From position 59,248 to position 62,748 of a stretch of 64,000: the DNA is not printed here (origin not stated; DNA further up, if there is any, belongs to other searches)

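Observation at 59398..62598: Orphan class II lanthipeptide synthetase (LanM) with no adjacent precursor, transporter or protease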

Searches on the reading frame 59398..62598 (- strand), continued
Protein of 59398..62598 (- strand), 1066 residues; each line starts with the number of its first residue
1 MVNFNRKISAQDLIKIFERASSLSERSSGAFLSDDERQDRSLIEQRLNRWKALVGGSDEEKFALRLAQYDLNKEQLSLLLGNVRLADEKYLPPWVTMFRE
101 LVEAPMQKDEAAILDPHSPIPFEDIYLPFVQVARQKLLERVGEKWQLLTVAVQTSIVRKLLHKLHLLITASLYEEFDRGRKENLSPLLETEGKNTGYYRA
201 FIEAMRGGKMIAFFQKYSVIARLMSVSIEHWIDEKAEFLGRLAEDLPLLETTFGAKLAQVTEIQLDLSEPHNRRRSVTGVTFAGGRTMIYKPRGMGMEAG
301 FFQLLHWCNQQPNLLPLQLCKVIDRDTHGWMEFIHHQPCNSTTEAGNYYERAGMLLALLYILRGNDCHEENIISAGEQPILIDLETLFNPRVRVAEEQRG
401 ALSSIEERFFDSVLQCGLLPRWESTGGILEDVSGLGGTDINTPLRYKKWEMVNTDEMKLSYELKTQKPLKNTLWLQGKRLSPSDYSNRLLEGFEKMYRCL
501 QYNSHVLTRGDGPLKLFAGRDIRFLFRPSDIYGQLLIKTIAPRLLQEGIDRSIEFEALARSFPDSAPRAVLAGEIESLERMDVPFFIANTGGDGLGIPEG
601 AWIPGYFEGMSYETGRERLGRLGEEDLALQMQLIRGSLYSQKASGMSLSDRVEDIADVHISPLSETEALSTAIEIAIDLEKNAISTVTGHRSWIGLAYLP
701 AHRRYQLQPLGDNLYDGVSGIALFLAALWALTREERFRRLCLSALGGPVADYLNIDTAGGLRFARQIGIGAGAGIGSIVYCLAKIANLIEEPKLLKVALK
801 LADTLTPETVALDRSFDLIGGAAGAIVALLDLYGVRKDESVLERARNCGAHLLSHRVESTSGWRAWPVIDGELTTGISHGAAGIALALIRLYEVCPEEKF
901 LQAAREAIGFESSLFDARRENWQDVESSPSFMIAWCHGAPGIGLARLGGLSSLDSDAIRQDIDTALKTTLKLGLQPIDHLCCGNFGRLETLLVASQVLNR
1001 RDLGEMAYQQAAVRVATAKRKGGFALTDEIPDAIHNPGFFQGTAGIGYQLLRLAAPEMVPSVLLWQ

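Call 26: search_solved_structures(query=window:59398-62598:-, show_alignments=2)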
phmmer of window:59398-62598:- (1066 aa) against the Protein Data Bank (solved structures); distinct sequences matched with E-value up to 0.001: 4.
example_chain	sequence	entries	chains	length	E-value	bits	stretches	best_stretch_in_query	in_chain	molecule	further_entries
6st5_A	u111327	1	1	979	4.2e-88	299.6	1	91-1064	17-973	LicM2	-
5dzt_A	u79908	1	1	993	4e-46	160.6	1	94-805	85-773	CylM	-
2g02_A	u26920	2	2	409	0.00028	22.1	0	925-1002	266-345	Nisin biosynthesis protein nisC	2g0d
3t33_A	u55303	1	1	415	0.00036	21.7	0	713-953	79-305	G protein coupled receptor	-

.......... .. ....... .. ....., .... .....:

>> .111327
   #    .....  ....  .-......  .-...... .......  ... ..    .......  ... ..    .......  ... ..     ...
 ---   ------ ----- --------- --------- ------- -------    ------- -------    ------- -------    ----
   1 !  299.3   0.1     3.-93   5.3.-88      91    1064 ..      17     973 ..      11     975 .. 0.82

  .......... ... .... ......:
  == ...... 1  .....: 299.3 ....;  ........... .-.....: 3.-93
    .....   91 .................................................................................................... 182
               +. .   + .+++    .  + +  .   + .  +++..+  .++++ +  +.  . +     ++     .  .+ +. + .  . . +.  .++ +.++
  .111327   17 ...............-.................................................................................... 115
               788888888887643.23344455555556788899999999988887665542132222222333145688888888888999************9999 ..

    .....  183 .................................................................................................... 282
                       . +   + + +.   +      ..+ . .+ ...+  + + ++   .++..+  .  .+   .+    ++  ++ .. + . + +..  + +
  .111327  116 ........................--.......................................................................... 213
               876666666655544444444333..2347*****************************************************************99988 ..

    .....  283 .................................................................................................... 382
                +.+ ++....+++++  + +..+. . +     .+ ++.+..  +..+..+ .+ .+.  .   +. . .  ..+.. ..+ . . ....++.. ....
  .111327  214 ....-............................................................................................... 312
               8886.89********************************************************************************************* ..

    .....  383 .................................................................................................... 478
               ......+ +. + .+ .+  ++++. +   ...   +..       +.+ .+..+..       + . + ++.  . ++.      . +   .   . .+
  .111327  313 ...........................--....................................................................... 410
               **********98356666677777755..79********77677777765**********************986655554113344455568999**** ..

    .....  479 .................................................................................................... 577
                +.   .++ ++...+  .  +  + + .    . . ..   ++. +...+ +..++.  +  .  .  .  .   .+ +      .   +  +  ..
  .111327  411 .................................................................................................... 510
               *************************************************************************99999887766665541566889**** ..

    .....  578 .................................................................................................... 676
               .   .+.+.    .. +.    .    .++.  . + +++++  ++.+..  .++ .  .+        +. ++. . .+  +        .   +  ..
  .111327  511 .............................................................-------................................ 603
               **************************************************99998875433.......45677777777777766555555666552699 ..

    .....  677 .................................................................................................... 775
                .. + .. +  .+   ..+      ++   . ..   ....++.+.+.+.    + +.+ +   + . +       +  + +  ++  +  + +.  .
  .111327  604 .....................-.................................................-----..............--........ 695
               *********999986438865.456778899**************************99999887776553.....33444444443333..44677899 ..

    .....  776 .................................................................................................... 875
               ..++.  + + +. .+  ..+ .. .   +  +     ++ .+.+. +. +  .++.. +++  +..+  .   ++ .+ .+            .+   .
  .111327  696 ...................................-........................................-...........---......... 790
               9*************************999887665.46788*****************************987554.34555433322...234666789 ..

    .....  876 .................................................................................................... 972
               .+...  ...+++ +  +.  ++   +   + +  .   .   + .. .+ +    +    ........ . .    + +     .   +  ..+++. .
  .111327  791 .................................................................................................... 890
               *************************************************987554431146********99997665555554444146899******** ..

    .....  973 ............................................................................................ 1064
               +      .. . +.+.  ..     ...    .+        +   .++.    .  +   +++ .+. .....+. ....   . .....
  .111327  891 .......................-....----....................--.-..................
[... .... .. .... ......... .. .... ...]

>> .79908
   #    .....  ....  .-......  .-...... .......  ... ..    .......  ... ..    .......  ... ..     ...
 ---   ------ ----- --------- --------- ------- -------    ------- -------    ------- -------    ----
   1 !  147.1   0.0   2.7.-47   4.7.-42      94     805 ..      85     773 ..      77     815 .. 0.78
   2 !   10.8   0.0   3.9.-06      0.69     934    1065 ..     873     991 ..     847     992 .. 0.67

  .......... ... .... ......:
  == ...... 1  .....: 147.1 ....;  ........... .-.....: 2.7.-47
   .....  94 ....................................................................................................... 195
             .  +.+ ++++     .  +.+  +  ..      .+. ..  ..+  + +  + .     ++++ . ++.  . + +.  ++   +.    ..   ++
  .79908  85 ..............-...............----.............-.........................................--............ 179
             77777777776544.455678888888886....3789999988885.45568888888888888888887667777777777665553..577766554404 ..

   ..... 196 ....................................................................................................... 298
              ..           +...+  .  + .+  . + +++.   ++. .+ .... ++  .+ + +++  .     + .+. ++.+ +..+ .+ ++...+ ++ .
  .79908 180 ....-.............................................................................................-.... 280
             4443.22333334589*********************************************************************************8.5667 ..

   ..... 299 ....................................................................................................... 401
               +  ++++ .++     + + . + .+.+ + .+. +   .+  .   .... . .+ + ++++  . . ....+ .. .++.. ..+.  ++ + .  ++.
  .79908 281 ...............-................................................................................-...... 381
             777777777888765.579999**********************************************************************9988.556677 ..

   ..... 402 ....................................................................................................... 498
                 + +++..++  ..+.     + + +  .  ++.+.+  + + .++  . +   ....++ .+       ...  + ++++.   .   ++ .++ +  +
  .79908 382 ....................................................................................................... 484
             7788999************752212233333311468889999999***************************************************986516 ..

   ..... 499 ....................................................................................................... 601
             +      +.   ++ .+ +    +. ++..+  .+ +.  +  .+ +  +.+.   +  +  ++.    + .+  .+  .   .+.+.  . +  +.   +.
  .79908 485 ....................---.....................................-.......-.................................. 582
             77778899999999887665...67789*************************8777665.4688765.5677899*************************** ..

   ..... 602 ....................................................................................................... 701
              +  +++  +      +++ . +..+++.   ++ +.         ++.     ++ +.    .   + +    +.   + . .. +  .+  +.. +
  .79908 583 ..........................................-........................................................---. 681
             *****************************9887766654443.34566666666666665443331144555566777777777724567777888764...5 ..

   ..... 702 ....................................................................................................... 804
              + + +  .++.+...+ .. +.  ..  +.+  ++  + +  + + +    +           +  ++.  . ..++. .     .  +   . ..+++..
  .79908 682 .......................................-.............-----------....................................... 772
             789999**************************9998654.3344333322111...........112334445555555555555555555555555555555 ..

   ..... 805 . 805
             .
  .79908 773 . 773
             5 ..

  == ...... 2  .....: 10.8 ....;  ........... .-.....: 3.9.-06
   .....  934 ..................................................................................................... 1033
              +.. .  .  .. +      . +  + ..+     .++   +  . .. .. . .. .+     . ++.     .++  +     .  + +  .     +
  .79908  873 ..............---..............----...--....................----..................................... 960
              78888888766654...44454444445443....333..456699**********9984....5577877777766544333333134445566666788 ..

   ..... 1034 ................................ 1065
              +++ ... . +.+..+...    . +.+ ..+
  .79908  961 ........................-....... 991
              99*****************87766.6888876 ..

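Call 51: search_protein_families(library=ncbifam, proteins=[window:59398-62598:-], max_evalue=0.01)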
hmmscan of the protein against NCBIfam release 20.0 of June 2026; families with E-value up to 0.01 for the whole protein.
window:59398-62598:- (1066 aa): 3 families
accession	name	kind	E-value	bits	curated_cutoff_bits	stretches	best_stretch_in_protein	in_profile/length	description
TIGR03897.1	lanti_2_LanM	subfamily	6.1e-261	868.2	304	1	125-1056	2-932/932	type 2 lanthipeptide synthetase LanM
NF038150.1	lanthi_synth_IV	equivalog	7.5e-28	97.3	650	1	713-1056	508-846/851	class IV lanthionine synthetase LanL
NF038151.1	lanthi_synth_III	equivalog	2.2e-19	69.4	575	1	796-968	584-752/833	class III lanthionine synthetase LanKC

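Call 55: list_cluster_members(proteins=[P0032, P0030])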
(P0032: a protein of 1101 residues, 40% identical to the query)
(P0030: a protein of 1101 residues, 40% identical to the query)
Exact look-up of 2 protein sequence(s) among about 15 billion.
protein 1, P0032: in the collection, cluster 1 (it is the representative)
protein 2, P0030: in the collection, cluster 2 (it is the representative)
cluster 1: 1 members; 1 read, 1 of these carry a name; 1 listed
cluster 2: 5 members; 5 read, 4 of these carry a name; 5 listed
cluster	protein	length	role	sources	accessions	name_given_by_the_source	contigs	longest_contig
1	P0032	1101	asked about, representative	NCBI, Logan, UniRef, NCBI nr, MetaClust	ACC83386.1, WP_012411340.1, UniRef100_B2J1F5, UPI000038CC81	type 2 lanthipeptide synthetase LanM family protein [Nostoc punctiforme] | Lanthionine synthetase C family protein n=1 Tax=Nostoc punctiforme (strain ATCC 29133 / ... | status=active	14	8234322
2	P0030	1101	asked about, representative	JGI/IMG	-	type 2 lantibiotic biosynthesis protein LanM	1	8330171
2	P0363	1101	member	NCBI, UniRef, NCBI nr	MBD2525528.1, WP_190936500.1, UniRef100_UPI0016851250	type 2 lanthipeptide synthetase LanM family protein [Nostoc sp. FACHB-133] | type 2 lanthipeptide synthetase LanM family protein n=1 Tax=Nostoc sp. FACHB-133 ...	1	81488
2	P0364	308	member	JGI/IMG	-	type 2 lantibiotic biosynthesis protein LanM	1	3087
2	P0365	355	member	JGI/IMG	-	type 2 lantibiotic biosynthesis protein LanM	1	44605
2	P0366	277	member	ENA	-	-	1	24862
